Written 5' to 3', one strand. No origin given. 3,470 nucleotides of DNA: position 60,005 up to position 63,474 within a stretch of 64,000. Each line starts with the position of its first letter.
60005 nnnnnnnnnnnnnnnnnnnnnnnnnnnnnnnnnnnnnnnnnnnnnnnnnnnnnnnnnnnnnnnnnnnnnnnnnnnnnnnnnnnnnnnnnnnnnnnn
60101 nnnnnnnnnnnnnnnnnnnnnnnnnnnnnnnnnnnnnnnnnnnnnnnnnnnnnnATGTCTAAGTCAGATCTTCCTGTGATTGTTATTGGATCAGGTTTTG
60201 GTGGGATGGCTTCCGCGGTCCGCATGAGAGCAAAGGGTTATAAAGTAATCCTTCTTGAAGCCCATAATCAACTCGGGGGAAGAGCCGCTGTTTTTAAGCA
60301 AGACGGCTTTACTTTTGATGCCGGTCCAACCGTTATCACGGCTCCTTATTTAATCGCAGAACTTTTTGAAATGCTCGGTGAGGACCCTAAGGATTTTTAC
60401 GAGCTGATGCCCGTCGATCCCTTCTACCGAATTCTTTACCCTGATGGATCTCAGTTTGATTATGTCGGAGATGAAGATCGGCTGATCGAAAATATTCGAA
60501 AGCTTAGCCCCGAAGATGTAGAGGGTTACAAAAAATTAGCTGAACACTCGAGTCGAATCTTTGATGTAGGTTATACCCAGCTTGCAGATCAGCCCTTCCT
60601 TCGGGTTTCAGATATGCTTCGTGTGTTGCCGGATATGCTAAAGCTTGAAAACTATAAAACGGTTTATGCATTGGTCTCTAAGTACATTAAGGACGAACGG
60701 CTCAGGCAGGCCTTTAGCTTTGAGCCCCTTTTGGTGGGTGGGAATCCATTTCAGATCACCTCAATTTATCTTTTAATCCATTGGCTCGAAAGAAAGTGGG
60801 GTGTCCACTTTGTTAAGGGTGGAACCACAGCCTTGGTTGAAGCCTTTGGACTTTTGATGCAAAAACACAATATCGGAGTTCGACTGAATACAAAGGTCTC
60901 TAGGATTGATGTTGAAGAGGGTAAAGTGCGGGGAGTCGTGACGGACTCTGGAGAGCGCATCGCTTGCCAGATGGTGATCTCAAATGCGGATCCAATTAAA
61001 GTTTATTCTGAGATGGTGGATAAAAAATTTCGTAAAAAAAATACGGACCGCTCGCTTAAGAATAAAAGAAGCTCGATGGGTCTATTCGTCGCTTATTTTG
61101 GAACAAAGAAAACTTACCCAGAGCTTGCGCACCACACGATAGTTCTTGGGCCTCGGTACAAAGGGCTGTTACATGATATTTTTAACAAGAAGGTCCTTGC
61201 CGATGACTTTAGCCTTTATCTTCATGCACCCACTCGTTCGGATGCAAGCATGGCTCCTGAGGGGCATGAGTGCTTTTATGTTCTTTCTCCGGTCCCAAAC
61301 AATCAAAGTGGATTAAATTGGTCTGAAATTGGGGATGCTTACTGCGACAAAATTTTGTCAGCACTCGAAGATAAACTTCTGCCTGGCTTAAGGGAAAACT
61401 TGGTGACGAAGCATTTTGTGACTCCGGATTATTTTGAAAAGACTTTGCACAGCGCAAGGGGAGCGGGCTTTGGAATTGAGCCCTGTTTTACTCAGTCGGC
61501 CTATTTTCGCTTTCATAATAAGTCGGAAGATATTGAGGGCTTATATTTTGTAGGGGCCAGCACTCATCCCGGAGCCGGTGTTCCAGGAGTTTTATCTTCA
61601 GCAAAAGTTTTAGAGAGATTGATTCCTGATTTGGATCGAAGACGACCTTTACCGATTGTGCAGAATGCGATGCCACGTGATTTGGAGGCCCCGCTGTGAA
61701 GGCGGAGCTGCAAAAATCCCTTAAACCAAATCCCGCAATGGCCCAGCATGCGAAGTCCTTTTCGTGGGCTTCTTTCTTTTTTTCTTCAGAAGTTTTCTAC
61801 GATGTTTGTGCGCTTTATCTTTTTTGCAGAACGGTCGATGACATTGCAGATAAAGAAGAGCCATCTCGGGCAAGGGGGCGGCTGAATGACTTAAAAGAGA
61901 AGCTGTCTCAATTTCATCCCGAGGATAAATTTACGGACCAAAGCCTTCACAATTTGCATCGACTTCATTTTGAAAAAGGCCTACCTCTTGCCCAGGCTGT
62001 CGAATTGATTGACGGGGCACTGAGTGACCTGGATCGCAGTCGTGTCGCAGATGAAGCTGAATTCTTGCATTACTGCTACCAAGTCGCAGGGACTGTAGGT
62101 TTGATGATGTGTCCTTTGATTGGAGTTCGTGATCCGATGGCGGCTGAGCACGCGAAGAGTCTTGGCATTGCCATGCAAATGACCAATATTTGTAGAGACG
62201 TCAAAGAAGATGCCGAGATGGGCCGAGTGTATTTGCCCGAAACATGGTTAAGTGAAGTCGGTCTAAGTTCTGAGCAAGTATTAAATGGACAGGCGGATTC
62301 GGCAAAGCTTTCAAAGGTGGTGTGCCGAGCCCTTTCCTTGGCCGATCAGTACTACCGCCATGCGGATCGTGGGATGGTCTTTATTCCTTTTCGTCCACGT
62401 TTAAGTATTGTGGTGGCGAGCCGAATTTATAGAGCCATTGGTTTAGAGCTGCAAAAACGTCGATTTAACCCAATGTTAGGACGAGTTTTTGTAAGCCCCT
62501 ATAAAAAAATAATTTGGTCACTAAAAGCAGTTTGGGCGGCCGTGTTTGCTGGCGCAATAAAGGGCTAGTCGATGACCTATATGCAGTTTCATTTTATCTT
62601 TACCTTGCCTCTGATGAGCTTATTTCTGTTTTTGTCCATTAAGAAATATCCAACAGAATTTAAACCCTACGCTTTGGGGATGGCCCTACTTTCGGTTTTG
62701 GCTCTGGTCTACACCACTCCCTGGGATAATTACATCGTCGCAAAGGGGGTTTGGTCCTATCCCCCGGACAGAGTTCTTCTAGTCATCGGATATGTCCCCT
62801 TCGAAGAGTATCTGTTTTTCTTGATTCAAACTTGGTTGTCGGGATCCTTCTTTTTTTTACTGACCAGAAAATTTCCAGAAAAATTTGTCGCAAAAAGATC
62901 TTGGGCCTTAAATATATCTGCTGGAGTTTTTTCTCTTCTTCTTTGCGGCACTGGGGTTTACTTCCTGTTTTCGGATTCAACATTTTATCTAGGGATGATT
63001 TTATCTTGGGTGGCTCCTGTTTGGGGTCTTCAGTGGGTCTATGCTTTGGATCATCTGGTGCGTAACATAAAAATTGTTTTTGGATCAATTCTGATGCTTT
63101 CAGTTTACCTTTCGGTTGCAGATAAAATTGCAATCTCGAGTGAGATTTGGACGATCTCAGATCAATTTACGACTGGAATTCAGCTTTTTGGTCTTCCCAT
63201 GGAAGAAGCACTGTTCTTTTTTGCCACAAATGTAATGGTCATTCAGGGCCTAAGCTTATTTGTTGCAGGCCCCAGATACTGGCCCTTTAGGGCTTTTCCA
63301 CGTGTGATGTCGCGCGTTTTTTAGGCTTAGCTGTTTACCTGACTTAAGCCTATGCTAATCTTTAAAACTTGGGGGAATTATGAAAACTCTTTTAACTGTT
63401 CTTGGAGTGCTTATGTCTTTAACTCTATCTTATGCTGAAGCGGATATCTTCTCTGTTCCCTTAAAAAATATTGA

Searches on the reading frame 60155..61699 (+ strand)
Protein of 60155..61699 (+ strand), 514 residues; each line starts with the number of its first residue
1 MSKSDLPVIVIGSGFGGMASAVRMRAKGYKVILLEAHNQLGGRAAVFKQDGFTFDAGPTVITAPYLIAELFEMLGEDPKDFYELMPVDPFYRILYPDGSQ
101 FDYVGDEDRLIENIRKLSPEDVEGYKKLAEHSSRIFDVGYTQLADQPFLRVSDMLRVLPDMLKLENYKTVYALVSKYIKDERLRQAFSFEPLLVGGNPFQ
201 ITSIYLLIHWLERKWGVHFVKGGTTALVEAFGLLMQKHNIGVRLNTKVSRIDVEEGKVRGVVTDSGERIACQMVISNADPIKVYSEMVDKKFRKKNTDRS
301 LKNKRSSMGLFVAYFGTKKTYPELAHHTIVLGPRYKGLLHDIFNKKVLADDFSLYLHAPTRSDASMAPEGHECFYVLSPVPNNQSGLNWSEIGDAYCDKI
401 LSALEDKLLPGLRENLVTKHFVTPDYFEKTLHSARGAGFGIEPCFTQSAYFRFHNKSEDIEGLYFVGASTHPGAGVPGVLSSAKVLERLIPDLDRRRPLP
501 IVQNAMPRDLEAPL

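Call 52: search_protein_families(library=pfam, proteins=[window:60155-61699:+], max_evalue=0.00001)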
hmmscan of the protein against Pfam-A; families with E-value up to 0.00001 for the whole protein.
window:60155-61699:+ (514 aa): 8 families
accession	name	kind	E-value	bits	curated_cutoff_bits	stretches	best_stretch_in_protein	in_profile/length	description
PF01593.30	Amino_oxidase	-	6e-31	108.6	19.8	1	16-484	2-436/443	Flavin containing amine oxidoreductase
PF13450.12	NAD_binding_8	-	3.8e-13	49.9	21.9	1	10-64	1-55/68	NAD(P)-binding Rossmann-like domain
PF07992.20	Pyr_redox_2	-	3e-09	37.1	26.1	0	8-41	3-37/291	Pyridine nucleotide-disulphide oxidoreductase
PF00890.30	FAD_binding_2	-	7.8e-08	32.4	20.4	1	8-45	2-38/414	FAD binding domain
PF12831.13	FAD_oxidored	-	1.3e-07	31.8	27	0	8-44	2-38/416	FAD dependent oxidoreductase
PF01266.30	DAO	-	1.7e-07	31.6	27.9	0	8-42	2-36/353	FAD dependent oxidoreductase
PF03486.20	HI0933_like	-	2.1e-06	27.8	50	0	8-42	3-37/244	HI0933-like protein Rossmann domain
PF01134.28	GIDA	-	3.5e-06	26.8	22.1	0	8-37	2-31/391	Glucose inhibited division protein A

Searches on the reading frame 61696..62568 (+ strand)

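Call 52: search_protein_families(library=pfam, proteins=[window:61696-62568:+], max_evalue=0.00001)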
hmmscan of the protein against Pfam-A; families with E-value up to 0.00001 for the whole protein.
window:61696-62568:+ (290 aa): 1 family
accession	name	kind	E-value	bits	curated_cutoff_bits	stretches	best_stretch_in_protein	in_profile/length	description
PF00494.24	SQS_PSY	-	3.1e-67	227.5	26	1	16-269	2-262/263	Squalene/phytoene synthase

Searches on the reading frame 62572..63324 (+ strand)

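Call 52: search_protein_families(library=pfam, proteins=[window:62572-63324:+], max_evalue=0.00001)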
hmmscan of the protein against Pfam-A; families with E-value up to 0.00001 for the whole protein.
window:62572-63324:+ (250 aa): 1 family
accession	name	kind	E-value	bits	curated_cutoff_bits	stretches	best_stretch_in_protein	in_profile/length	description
PF18916.5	Lycopene_cyc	-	3.6e-07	31.1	27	0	152-224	17-86/92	Lycopene cyclase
